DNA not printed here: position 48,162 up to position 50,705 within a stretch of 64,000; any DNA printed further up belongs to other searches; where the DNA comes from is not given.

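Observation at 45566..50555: Tightly coupled four-gene envelope module: DUF192 lipoprotein, FxNxTG/beta-barrel-like OM protein, PEGA-TPR protein, CheW-like TM coiled-coil protein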

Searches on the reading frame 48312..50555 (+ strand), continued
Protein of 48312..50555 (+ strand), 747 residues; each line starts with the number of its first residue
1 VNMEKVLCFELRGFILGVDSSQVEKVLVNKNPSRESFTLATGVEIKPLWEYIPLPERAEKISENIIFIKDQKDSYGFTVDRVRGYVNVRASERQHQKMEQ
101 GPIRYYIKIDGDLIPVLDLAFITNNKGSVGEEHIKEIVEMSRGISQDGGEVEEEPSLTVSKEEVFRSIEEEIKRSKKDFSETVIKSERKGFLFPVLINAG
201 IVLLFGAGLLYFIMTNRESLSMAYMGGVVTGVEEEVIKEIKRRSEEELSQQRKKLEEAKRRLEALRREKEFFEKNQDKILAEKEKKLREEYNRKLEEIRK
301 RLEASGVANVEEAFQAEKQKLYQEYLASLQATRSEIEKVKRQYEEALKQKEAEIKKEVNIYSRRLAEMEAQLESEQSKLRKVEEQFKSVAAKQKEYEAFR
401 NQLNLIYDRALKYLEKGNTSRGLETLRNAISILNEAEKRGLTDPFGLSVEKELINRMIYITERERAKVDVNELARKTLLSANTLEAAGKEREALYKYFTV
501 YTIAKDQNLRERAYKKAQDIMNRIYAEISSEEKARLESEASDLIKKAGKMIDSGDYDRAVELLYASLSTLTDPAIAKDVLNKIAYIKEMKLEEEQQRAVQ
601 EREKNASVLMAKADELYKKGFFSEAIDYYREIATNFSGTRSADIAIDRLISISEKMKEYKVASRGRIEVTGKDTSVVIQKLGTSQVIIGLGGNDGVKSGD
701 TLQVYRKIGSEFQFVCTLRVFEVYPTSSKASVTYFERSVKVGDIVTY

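Call 53: search_protein_families(library=pfam, proteins=[P0039, P0040, P0043, P0044, P0045, P0047, P0048, P0052, P0055, P0062], max_evalue=0.001)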
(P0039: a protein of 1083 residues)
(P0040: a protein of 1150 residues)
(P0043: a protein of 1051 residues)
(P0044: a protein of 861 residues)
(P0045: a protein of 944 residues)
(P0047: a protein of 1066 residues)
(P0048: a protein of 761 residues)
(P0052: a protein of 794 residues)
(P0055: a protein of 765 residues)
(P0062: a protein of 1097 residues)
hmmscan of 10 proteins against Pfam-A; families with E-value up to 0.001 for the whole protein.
P0039 (1083 aa): 3 families
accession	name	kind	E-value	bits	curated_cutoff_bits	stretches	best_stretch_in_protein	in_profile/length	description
PF13174.12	TPR_6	-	3.2e-05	24.7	26.3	0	810-838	5-33/33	Tetratricopeptide repeat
PF13525.12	YfiO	-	7.3e-05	23.1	25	0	748-799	99-150/203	Outer membrane lipoprotein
PF07719.23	TPR_2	-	0.00038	20.8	27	0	688-714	2-28/34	Tetratricopeptide repeat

P0040 (1150 aa): 5 families
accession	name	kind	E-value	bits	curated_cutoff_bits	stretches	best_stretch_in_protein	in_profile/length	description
PF13174.12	TPR_6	-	1.6e-13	50.7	26.3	0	1013-1040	6-33/33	Tetratricopeptide repeat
PF09861.14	Lar_N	-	4.2e-13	49.4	23.3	2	50-124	21-96/204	Lactate racemase N-terminal domain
PF07719.23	TPR_2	-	3.2e-11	42.9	27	0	1013-1039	7-33/34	Tetratricopeptide repeat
PF13525.12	YfiO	-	2.8e-07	30.9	25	0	776-870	101-194/203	Outer membrane lipoprotein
PF13428.12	TPR_14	-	2.3e-05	25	23.5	0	1011-1044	5-38/44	Tetratricopeptide repeat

P0043 (1051 aa): 5 families
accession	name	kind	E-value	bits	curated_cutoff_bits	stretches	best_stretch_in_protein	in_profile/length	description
PF13174.12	TPR_6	-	7.6e-20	70.6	26.3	0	408-437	4-33/33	Tetratricopeptide repeat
PF07719.23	TPR_2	-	5.8e-09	35.8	27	0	484-507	9-32/34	Tetratricopeptide repeat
PF13525.12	YfiO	-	1.7e-08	34.9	25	0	321-450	11-136/203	Outer membrane lipoprotein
PF13432.12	TPR_16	-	4e-06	27.6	32.7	0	555-581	3-29/65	Tetratricopeptide repeat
PF13428.12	TPR_14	-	4e-06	27.4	23.5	0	486-510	11-35/44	Tetratricopeptide repeat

P0044 (861 aa): 6 families
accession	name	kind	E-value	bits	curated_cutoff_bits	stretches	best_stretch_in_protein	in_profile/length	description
PF07719.23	TPR_2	-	2.4e-12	46.4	27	0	414-442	6-34/34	Tetratricopeptide repeat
PF13174.12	TPR_6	-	1.9e-09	37.9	26.3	0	635-666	2-33/33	Tetratricopeptide repeat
PF13432.12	TPR_16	-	4.7e-06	27.4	32.7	0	414-442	2-30/65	Tetratricopeptide repeat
PF00515.34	TPR_1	-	6.3e-06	26.2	27.8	0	419-442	11-34/34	Tetratricopeptide repeat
PF24575.1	TPR_Slam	-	1.5e-05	25.8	35.2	0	639-674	53-88/104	Surface lipoprotein assembly modifier, N-terminal TPR repeats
PF13428.12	TPR_14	-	0.00068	20.5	23.5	0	413-445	5-37/44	Tetratricopeptide repeat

P0045 (944 aa): 5 families
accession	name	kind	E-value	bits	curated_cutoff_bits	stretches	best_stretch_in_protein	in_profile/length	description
PF13174.12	TPR_6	-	3.7e-12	46.5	26.3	1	533-563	3-33/33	Tetratricopeptide repeat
PF14559.12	TPR_19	-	1.3e-06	29.1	25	0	649-702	12-65/68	Tetratricopeptide repeat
PF07719.23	TPR_2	-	2.2e-06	27.8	27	0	532-561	3-32/34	Tetratricopeptide repeat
PF13428.12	TPR_14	-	0.00014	22.6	23.5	0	535-565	6-36/44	Tetratricopeptide repeat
PF13525.12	YfiO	-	0.00015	22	25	0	458-576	2-136/203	Outer membrane lipoprotein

P0047 (1066 aa): 5 families
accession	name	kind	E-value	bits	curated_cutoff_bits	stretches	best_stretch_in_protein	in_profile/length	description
PF13525.12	YfiO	-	2.6e-20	73.5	25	3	410-569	9-154/203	Outer membrane lipoprotein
PF13174.12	TPR_6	-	1.3e-15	57.3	26.3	1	630-660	3-33/33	Tetratricopeptide repeat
PF07719.23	TPR_2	-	1.6e-10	40.7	27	0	631-658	5-32/34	Tetratricopeptide repeat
PF13512.12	TPR_18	-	9e-08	32.8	21.9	0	424-447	120-143/145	Tetratricopeptide repeat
PF12895.13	ANAPC3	-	8.7e-07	29.6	27.2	0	688-723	13-48/82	Anaphase-promoting complex, cyclosome, subunit 3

P0048 (761 aa): 0 families

P0052 (794 aa): 1 family
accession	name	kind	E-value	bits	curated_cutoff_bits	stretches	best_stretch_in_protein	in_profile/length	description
PF22888.1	FIMAH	-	0.00078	20.4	24.8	1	456-494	32-70/81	FIMAH domain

P0055 (765 aa): 0 families

P0062 (1097 aa): 2 families
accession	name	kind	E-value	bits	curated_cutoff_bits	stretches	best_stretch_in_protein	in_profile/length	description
PF07719.23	TPR_2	-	8.7e-05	22.8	27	0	465-491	6-32/34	Tetratricopeptide repeat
PF13174.12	TPR_6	-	0.00011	23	26.3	0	467-490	7-30/33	Tetratricopeptide repeat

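Call 54: list_cluster_members(proteins=[P0039, P0040, P0043, P0045, P0048, P0052, P0055, P0053, P0062, P0068])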
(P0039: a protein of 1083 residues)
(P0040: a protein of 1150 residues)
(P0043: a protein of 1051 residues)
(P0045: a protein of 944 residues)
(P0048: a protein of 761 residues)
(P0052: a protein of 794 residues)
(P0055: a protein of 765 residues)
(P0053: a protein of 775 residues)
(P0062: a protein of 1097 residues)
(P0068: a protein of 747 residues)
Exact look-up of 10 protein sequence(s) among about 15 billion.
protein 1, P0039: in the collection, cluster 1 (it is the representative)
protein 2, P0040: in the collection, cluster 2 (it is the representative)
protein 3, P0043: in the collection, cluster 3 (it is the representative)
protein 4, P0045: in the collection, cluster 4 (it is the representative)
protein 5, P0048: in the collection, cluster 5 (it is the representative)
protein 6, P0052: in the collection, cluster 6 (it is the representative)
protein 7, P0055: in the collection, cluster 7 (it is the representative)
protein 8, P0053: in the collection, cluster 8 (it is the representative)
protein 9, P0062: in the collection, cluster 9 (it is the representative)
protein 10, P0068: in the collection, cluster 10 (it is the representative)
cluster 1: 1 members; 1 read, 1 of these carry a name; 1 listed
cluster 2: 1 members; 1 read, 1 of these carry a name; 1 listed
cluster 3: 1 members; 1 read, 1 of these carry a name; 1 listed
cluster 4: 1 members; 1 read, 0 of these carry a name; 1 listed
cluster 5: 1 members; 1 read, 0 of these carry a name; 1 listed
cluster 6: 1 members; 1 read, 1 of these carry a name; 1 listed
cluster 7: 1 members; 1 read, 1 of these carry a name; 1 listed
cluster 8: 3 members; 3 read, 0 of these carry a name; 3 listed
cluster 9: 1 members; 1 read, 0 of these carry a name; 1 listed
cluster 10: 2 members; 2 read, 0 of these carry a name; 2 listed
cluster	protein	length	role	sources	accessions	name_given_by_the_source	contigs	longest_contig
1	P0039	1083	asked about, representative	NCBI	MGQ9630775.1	MAG: hypothetical protein ACUVXI_10770 [bacterium]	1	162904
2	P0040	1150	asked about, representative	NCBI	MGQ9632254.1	MAG: tetratricopeptide repeat protein [bacterium]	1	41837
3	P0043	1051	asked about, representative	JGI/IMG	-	outer membrane protein assembly factor BamD (BamD/ComL family)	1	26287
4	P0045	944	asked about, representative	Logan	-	-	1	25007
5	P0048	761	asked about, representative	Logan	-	-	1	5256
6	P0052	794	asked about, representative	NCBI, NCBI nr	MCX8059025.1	MAG: hypothetical protein N3A58_06385 [Spirochaetes bacterium] | hypothetical protein [Spirochaetota bacterium]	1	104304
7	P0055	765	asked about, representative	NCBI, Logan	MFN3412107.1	MAG: hypothetical protein ACK4YF_08115 [Exilispira sp.]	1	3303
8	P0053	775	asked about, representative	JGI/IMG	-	-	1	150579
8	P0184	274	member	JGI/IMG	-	-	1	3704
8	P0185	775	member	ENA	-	-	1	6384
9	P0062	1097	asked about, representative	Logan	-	-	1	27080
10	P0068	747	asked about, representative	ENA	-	-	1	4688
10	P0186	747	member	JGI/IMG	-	-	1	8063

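Call 56: list_cluster_members(proteins=[P0044, P0047, P0049, P0050, P0056, P0059, P0061, P0063, P0066, P0072])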
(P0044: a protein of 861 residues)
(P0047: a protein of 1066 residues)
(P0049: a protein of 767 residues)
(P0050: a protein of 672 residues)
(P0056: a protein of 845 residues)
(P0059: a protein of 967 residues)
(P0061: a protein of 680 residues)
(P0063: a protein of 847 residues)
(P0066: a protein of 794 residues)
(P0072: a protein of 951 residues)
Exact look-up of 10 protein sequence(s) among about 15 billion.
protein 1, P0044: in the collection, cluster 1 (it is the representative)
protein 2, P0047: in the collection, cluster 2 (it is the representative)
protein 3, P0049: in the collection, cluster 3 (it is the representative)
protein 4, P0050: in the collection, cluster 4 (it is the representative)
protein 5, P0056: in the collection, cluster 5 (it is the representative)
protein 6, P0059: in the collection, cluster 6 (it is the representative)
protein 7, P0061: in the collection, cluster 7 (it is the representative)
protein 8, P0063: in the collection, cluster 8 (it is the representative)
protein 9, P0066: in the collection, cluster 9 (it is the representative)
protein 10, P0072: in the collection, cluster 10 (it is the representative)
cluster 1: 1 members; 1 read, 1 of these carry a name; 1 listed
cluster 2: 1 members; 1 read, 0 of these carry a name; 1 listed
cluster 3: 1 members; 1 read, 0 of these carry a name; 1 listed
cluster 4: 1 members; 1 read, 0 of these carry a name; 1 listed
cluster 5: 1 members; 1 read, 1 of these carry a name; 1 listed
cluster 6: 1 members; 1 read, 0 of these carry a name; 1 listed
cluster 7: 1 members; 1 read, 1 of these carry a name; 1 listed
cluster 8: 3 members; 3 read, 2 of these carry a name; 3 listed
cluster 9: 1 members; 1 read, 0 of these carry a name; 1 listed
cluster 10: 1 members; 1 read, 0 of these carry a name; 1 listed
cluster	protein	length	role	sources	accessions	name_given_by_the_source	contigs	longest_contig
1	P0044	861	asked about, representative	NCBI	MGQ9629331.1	MAG: tetratricopeptide repeat protein [bacterium]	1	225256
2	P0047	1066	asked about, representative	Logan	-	-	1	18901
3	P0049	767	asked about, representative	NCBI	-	-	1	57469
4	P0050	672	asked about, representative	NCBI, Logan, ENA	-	-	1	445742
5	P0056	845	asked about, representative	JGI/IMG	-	hypothetical protein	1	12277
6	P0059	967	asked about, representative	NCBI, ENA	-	-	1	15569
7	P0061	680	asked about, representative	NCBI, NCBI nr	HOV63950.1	MAG TPA: hypothetical protein PLG43_08735, partial [Spirochaetia bacterium] | hypothetical protein [Spirochaetia bacterium]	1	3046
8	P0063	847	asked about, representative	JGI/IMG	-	DNA repair exonuclease SbcCD ATPase subunit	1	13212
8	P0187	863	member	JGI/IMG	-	chromosome segregation ATPase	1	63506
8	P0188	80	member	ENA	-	-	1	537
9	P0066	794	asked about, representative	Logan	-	-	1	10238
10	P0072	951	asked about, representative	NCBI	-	-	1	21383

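Call 61: find_related_loci(query=A8, collection=metagenome_contigs, flank=8000)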
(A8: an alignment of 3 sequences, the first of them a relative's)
Query A8 (794 aa) in metagenome_contigs; peptide patterns used: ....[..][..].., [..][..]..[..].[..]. (x = any residue, [..] = any of these).
600 stretches matched a pattern (row limit reached: there are more); 3 encode a relative of the query (tblastn E <= 1e-3); 3 distinct loci.
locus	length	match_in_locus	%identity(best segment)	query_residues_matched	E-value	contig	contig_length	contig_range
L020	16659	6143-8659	55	1-794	0e+0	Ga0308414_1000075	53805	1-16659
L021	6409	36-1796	28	188-771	2e-50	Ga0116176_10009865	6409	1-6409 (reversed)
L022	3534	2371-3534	30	188-579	1e-36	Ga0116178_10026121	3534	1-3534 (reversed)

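Call 64: search_protein_families(library=pfam, proteins=[L020:62-835:+, L020:1937-3028:-, L020:2940-5078:+, L020:5101-5781:-, L020:6143-8662:+, L020:8756-9454:+, L020:9503-9982:-, L020:10513-13260:+, L020:13325-13978:+, L020:14092-15243:+], max_evalue=0.01)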
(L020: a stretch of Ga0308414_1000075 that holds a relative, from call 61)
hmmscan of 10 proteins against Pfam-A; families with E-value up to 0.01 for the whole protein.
L020:62-835:+ (257 aa): 0 families

L020:1937-3028:- (363 aa): 0 families

L020:2940-5078:+ (712 aa): 8 families
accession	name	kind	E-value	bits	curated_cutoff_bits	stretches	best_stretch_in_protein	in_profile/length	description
PF17757.6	UvrB_inter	-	3.3e-28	98.1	22.9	1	208-297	1-91/91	UvrB interaction domain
PF00271.37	Helicase_C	-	2.1e-22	79.9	23.5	1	479-592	3-109/110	Helicase conserved C-terminal domain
PF12344.14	UvrB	-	9.3e-21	73.9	27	1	599-639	1-41/43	Ultra-violet resistance protein B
PF04851.21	ResIII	-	2.5e-15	57.2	22.5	1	62-187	4-130/164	Type III restriction enzyme, res subunit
PF00270.35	DEAD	-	9.3e-08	32.4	26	1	65-140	3-81/167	DEAD/DEAH box helicase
PF13401.12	AAA_22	-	0.00054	20.7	27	1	82-181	6-81/130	AAA domain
PF02151.25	UVR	-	0.00086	19.4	21.5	1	677-708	2-33/36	UvrB/uvrC motif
PF21090.3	P-loop_SecA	-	0.0018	18.4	27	1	473-559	13-97/205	SecA P-loop domain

L020:5101-5781:- (226 aa): 0 families

L020:6143-8662:+ (839 aa): 4 families
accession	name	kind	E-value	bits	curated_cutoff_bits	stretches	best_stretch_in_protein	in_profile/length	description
PF13424.12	TPR_12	-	0.0004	20.9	30.1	0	568-593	6-31/77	Tetratricopeptide repeat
PF13374.12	TPR_10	-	0.0011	19.3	27.5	0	568-592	5-29/42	Tetratricopeptide repeat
PF12895.13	ANAPC3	-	0.0042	17.8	27.2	0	551-591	11-49/82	Anaphase-promoting complex, cyclosome, subunit 3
PF00515.34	TPR_1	-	0.0052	17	27.8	0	568-591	4-27/34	Tetratricopeptide repeat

L020:8756-9454:+ (232 aa): 3 families
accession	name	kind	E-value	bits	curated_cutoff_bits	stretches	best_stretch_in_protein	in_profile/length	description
PF16561.11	AMPK1_CBM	-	1.6e-22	80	26.8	2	52-133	4-81/85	Glycogen recognition site of AMP-activated protein kinase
PF02922.24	CBM_48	-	5e-12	46.4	22.4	2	161-211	24-81/83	Carbohydrate-binding module 48 (Isoamylase N-terminal domain)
PF22058.2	X25_BaPul_like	-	9.9e-05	22.8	27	0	166-205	13-55/87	Pullulanase X25 domain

L020:9503-9982:- (159 aa): 13 families
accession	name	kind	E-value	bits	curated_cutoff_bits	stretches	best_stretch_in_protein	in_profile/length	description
PF12802.13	MarR_2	-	1.9e-11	44.4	27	1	40-99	1-61/61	MarR family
PF01047.28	MarR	-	3.6e-10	40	24.6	1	42-99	1-58/59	MarR family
PF22381.2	Staph_reg_Sar_Rot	-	3.6e-09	37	27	1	33-111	3-81/85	Transcriptional regulator SarA/Rot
PF01978.25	TrmB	-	2.3e-07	31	25.6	1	38-94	2-58/68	Sugar-specific transcriptional regulator TrmB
PF13412.12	HTH_24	-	1.4e-06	28.2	21.9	1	46-89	5-48/48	Winged helix-turn-helix DNA-binding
PF13463.12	HTH_27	-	4.7e-06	27.2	22.2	1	43-108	2-68/68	Winged helix DNA-binding domain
PF13601.12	HTH_34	-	2e-05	25.1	27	1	47-116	3-73/80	Winged helix DNA-binding domain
PF04545.22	Sigma70_r4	-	0.00011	22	24.1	1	42-79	5-41/50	Sigma-70, region 4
PF13730.12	HTH_36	-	0.00075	19.7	25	1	57-88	18-55/55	Helix-turn-helix domain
PF22194.2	F-93_WHD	-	0.001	19.5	28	1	49-108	2-62/62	F-93, winged-helix domain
PF21984.2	DnaD_N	-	0.0012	19.4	27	1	40-100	12-77/101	DnaD N-terminal domain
PF24034.1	DUF7343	-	0.0045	17.3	27.6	1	59-90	19-50/62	Domain of unknown function (DUF7343)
PF01325.25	Fe_dep_repress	-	0.0062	17.1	26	0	42-88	2-52/60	Iron dependent repressor, N-terminal DNA binding domain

L020:10513-13260:+ (915 aa): 0 families

L020:13325-13978:+ (217 aa): 6 families
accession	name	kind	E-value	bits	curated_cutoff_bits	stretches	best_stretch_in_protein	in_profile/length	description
PF00132.30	Hexapep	-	2.4e-21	74.9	27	3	34-68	1-35/36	Bacterial transferase hexapeptide (six repeats)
PF25084.1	LbH_EIF2B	-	1.6e-12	47.8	54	1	22-91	9-76/105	EIF2B subunit epsilon LbH domain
PF14602.12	Hexapep_2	-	3.2e-05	24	27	1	53-86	2-33/34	Hexapeptide repeat of succinyl-transferase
PF24894.1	Hexapep_GlmU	-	4.5e-05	23.9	23.3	0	38-88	38-86/104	GlmU-like, C-terminal hexapeptide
PF25247.1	LbH_GLGC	-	6.5e-05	23.3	27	1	50-146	13-109/135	GLGC left-handed parallel beta-helix domain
PF25087.1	GMPPB_C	-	0.00012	22.2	39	1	52-89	10-47/110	GMPPB C-terminal domain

L020:14092-15243:+ (383 aa): 4 families
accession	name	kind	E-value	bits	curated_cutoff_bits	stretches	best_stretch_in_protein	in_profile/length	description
PF01041.23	DegT_DnrJ_EryC1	-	5.7e-103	345.3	19.8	1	16-376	4-359/360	DegT/DnrJ/EryC1/StrS aminotransferase family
PF00155.27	Aminotran_1_2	-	9.6e-05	22.2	19.7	1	41-129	47-145/361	Aminotransferase class I and II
PF01212.27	Beta_elim_lyase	-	0.00038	20.3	27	1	36-270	30-227/288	Beta-eliminating lyase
PF00266.25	Aminotran_5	-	0.009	15.5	21.5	0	248-320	257-334/371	Aminotransferase class-V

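Call 69: search_protein_families(library=pfam, proteins=[P0070, P0071, P0083, P0146, P0182, P0183, P0059, P0053, P0068], max_evalue=0.001)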
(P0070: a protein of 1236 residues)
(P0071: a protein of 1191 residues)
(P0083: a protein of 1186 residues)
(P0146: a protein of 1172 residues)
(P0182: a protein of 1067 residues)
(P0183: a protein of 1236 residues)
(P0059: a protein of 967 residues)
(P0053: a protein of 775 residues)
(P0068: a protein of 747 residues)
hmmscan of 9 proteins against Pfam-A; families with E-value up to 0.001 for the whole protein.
P0070 (1236 aa): 2 families
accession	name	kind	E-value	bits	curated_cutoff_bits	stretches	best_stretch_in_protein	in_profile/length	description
PF13174.12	TPR_6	-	5.8e-08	33.3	26.3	0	746-776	3-33/33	Tetratricopeptide repeat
PF00515.34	TPR_1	-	0.00093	19.4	27.8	0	746-769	4-27/34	Tetratricopeptide repeat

P0071 (1191 aa): 2 families
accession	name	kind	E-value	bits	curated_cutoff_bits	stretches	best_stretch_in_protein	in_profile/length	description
PF07719.23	TPR_2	-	1.4e-05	25.3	27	0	637-668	1-32/34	Tetratricopeptide repeat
PF13174.12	TPR_6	-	0.00019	22.3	26.3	0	640-668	3-31/33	Tetratricopeptide repeat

P0083 (1186 aa): 2 families
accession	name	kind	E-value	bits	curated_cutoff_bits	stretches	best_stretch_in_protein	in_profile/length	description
PF13174.12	TPR_6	-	0.00035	21.5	26.3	0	546-567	7-28/33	Tetratricopeptide repeat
PF07719.23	TPR_2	-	0.00038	20.8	27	0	543-567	5-29/34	Tetratricopeptide repeat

P0146 (1172 aa): 0 families

P0182 (1067 aa): 3 families
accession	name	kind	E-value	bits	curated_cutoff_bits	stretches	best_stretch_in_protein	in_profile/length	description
PF13174.12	TPR_6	-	3.9e-06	27.6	26.3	0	431-457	4-30/33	Tetratricopeptide repeat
PF07719.23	TPR_2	-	3.9e-06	27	27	0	709-732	11-34/34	Tetratricopeptide repeat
PF13424.12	TPR_12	-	0.00018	22.1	30.1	0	432-458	50-76/77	Tetratricopeptide repeat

P0183 (1236 aa): 1 family
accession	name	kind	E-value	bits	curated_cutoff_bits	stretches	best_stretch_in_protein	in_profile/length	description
PF07719.23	TPR_2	-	9.8e-05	22.6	27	0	592-617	4-29/34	Tetratricopeptide repeat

P0059 (967 aa): 2 families
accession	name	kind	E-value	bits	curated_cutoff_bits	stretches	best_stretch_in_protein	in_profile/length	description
PF07719.23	TPR_2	-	5.8e-05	23.4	27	0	513-538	8-33/34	Tetratricopeptide repeat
PF01099.22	Uteroglobin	-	0.00087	20.1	24.8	0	525-567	38-80/90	Uteroglobin family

P0053 (775 aa): 5 families
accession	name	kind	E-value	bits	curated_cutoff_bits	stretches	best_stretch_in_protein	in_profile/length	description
PF07719.23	TPR_2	-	1.3e-09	37.9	27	0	439-467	6-34/34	Tetratricopeptide repeat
PF00515.34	TPR_1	-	2e-06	27.8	27.8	0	445-466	12-33/34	Tetratricopeptide repeat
PF13176.12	TPR_7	-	2.1e-05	24.7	27.9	0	386-408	6-27/36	Tetratricopeptide repeat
PF13432.12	TPR_16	-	0.00016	22.5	32.7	0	386-406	4-24/65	Tetratricopeptide repeat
PF13428.12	TPR_14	-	0.00049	21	23.5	0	440-468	7-35/44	Tetratricopeptide repeat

P0068 (747 aa): 2 families
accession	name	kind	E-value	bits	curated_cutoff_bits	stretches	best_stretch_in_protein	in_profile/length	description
PF07719.23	TPR_2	-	1.6e-05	25.1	27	0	438-469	2-33/34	Tetratricopeptide repeat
PF13428.12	TPR_14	-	0.00045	21.1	23.5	0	438-465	2-29/44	Tetratricopeptide repeat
